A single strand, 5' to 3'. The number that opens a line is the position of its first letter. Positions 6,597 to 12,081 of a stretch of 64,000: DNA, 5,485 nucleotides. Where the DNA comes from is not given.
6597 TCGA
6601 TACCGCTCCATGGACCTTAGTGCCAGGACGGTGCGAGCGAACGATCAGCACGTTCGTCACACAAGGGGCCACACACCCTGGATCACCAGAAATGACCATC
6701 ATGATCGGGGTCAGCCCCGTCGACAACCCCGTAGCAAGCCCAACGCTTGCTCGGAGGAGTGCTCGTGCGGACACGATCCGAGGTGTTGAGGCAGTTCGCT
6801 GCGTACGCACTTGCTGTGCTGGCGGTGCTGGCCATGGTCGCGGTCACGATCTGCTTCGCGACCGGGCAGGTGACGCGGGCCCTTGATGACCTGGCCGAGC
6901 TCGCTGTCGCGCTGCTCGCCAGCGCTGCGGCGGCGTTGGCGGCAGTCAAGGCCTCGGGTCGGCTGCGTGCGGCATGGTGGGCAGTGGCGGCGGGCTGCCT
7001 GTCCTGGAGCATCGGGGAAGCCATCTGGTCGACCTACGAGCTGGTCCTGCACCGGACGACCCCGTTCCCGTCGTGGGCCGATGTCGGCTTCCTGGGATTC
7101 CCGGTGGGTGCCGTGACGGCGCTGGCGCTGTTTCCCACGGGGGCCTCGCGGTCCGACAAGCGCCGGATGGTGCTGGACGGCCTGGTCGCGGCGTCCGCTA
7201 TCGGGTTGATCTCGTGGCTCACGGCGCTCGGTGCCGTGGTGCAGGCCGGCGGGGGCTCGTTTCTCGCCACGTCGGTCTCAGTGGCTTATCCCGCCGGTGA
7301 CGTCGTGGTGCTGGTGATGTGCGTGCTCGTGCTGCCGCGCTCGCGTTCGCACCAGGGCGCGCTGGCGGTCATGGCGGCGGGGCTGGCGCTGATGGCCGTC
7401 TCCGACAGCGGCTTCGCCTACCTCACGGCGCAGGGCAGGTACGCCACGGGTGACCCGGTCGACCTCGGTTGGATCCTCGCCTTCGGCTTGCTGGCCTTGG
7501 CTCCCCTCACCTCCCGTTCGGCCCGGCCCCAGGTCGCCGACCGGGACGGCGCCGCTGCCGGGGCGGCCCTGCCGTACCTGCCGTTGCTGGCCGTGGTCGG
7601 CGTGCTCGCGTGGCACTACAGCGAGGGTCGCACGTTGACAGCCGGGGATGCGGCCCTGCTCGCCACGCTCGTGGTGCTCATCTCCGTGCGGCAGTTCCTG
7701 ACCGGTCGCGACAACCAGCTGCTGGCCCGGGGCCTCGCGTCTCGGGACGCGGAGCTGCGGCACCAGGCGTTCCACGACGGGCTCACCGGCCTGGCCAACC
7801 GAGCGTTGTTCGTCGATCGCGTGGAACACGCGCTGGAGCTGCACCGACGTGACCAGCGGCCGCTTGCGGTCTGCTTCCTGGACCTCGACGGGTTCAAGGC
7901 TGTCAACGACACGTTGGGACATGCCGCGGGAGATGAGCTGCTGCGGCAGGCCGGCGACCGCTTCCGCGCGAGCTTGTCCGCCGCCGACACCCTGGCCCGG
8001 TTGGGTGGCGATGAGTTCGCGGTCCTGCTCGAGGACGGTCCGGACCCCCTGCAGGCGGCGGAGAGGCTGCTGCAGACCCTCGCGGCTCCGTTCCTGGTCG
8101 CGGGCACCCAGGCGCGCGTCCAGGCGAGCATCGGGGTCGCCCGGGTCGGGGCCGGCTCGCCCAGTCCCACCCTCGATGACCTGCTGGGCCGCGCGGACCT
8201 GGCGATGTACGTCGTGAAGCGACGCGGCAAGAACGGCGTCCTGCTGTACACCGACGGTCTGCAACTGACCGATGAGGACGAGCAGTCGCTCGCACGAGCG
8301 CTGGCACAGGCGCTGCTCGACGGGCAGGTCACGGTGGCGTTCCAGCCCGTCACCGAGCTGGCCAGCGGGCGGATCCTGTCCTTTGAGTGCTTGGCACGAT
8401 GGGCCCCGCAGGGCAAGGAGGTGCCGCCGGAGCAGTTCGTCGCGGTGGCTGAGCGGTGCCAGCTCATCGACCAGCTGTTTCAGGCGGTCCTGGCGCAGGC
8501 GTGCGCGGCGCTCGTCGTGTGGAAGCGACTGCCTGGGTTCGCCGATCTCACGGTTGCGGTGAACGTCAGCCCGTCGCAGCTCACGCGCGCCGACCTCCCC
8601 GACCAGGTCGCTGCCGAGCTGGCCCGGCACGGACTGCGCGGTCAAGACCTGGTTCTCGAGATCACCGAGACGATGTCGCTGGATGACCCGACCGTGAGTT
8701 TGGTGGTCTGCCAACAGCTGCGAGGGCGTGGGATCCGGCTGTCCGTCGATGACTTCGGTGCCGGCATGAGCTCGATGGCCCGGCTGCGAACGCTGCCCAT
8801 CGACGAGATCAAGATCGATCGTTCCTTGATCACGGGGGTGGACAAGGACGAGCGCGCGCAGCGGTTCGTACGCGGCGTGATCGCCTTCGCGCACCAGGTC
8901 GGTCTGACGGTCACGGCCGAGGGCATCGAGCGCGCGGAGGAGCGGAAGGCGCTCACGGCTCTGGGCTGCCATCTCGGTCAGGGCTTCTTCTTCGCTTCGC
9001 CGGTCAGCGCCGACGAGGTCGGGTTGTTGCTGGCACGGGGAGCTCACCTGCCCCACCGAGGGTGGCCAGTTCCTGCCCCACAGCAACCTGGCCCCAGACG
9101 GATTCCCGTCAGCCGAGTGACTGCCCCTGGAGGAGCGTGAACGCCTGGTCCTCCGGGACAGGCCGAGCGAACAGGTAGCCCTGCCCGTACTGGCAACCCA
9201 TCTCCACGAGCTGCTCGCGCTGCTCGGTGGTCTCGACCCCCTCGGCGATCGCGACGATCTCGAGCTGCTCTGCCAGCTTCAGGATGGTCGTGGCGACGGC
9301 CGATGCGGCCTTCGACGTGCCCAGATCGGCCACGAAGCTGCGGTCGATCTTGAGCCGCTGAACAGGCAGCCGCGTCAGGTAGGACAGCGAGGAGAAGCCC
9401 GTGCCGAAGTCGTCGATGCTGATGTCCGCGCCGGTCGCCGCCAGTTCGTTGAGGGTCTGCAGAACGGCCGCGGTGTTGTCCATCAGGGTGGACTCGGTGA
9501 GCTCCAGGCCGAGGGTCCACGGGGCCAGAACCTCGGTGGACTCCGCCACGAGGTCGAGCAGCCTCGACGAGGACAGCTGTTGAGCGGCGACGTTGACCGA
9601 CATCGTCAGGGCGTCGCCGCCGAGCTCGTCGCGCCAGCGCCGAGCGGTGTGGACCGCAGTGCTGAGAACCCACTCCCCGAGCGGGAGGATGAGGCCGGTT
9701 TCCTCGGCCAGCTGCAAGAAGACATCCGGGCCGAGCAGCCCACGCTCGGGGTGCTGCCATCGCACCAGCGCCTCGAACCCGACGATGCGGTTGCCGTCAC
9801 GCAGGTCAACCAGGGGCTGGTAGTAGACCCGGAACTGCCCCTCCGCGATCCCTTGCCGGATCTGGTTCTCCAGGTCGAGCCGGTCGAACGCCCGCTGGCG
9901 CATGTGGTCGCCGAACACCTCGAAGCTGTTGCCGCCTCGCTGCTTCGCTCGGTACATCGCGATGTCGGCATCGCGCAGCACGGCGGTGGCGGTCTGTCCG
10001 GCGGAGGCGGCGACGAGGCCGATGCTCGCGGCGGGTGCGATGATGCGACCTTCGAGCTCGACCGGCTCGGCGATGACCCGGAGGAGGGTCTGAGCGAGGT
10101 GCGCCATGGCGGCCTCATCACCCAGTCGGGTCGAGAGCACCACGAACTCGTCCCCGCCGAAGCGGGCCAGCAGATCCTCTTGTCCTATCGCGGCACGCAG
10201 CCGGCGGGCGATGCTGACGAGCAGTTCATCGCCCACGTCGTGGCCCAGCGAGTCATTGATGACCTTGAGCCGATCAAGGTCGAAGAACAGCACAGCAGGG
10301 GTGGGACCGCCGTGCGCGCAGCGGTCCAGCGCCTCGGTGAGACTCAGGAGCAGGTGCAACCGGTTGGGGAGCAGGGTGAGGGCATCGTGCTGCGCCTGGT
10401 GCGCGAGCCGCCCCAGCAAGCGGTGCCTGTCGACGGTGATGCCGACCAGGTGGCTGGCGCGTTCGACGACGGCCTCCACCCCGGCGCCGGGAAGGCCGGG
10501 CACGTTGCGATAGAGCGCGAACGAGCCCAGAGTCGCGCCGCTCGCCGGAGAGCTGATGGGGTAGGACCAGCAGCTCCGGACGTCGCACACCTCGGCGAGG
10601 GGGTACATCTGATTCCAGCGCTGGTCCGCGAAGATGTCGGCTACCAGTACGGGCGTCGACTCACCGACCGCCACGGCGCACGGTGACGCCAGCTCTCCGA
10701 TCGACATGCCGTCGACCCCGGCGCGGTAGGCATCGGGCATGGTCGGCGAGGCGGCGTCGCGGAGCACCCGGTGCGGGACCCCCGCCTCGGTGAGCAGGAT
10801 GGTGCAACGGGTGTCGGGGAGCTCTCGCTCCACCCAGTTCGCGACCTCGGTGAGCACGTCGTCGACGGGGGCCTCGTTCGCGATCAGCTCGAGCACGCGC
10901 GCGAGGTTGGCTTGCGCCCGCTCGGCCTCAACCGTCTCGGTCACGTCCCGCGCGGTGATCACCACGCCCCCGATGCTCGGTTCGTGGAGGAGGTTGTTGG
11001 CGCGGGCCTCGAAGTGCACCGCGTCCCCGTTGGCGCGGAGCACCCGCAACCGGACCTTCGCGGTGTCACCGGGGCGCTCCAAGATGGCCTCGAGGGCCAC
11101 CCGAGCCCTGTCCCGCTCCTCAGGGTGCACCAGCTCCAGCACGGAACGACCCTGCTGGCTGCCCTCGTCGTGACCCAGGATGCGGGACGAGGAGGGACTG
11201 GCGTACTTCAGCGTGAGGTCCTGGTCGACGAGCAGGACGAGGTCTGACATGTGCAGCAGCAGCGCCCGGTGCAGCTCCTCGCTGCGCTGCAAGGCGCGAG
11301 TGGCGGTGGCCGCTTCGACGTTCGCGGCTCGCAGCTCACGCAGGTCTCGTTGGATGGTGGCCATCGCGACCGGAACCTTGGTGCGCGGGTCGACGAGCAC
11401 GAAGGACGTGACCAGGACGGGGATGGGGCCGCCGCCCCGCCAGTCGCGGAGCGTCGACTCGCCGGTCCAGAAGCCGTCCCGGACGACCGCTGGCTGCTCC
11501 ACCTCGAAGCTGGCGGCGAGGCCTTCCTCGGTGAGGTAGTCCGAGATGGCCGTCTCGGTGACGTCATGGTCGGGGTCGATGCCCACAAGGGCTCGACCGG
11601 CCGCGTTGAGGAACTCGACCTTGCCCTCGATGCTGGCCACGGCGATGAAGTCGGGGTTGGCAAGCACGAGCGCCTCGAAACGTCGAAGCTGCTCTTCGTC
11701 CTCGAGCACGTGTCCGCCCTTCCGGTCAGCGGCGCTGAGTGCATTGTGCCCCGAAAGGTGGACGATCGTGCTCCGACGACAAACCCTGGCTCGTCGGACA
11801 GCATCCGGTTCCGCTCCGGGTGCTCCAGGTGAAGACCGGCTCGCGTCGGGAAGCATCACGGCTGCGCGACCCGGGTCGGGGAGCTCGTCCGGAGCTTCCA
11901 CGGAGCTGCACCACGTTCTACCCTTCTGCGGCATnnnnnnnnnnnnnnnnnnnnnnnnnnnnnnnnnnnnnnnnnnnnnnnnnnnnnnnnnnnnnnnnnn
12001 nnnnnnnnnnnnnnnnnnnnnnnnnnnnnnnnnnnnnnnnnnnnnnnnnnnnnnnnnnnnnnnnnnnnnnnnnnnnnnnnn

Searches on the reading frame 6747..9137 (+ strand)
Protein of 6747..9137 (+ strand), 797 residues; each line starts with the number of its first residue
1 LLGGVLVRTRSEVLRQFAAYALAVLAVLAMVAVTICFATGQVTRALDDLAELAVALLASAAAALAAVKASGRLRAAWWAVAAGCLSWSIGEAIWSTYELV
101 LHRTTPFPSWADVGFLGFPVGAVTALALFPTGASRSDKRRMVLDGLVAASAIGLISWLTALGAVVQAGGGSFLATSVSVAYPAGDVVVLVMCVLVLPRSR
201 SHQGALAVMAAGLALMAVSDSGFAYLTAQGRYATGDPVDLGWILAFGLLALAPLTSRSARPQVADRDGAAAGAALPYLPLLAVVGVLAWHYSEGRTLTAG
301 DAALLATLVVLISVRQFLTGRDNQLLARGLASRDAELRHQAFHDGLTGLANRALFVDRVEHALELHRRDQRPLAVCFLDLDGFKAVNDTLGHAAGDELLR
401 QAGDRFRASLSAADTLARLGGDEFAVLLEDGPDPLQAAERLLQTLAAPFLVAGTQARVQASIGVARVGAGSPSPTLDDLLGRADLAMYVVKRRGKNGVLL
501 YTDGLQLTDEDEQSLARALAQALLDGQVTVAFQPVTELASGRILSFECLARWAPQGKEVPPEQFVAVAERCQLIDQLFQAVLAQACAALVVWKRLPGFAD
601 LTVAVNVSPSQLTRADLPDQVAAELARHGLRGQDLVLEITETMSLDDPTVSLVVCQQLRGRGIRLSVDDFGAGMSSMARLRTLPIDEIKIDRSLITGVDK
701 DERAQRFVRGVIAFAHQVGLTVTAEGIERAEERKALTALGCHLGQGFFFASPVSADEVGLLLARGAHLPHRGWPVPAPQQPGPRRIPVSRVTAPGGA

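Call 66: search_protein_families(library=pfam, proteins=[window:6747-9137:+], max_evalue=0.001)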
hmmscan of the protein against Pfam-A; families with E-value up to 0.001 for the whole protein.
window:6747-9137:+ (797 aa): 2 families
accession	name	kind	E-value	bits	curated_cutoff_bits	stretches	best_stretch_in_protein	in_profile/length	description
PF00563.25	EAL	-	3.4e-68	230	31.3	1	517-752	2-236/236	EAL domain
PF00990.26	GGDEF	-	1.2e-40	139.4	23.8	1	341-496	1-160/161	Diguanylate cyclase, GGDEF domain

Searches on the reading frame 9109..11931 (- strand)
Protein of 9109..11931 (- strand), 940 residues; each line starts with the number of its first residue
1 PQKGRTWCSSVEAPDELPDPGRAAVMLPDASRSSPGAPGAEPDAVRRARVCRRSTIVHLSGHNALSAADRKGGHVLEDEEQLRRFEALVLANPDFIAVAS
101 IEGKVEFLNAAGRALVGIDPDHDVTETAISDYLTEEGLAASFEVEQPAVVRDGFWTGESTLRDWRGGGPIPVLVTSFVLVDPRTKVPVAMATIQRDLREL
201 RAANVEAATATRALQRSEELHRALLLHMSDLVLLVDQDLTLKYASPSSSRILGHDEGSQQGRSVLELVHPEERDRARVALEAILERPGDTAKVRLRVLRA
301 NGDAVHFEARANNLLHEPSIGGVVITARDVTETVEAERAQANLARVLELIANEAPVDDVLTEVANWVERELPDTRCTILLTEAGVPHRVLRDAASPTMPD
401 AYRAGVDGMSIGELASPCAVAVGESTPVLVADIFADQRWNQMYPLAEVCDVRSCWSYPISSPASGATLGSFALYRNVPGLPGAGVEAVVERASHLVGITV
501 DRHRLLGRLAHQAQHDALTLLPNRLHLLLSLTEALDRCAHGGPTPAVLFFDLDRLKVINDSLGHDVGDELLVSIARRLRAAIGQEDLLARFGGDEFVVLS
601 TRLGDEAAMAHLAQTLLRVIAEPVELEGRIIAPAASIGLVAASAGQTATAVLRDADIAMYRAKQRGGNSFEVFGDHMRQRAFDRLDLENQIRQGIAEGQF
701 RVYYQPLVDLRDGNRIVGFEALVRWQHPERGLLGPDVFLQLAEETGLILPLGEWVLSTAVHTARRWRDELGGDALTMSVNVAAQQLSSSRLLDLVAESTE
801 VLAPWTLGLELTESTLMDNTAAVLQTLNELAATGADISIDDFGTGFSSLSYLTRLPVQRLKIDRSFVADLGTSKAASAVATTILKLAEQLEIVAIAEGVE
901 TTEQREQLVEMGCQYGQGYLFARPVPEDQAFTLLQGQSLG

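Call 66: search_protein_families(library=pfam, proteins=[window:9109-11931:-], max_evalue=0.001)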
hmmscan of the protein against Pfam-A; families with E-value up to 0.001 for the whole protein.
window:9109-11931:- (940 aa): 7 families
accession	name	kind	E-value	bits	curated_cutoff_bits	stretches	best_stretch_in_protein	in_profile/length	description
PF00563.25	EAL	-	1.6e-68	231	31.3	1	689-924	2-236/236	EAL domain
PF00990.26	GGDEF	-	1.8e-41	142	23.8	1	513-668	1-160/161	Diguanylate cyclase, GGDEF domain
PF08448.16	PAS_4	-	4.7e-16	59.4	23.1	1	227-334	3-109/110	PAS fold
PF00989.32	PAS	-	5.8e-12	46.1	22.6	1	222-330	4-113/113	PAS fold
PF08447.18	PAS_3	-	2.5e-10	40.9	25.6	1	243-314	3-75/89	PAS fold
PF13426.13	PAS_9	-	1.3e-06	29.1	27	0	230-332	2-103/103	PAS domain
PF13188.13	PAS_8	-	2.7e-06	27.5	21.8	0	219-278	1-60/65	PAS domain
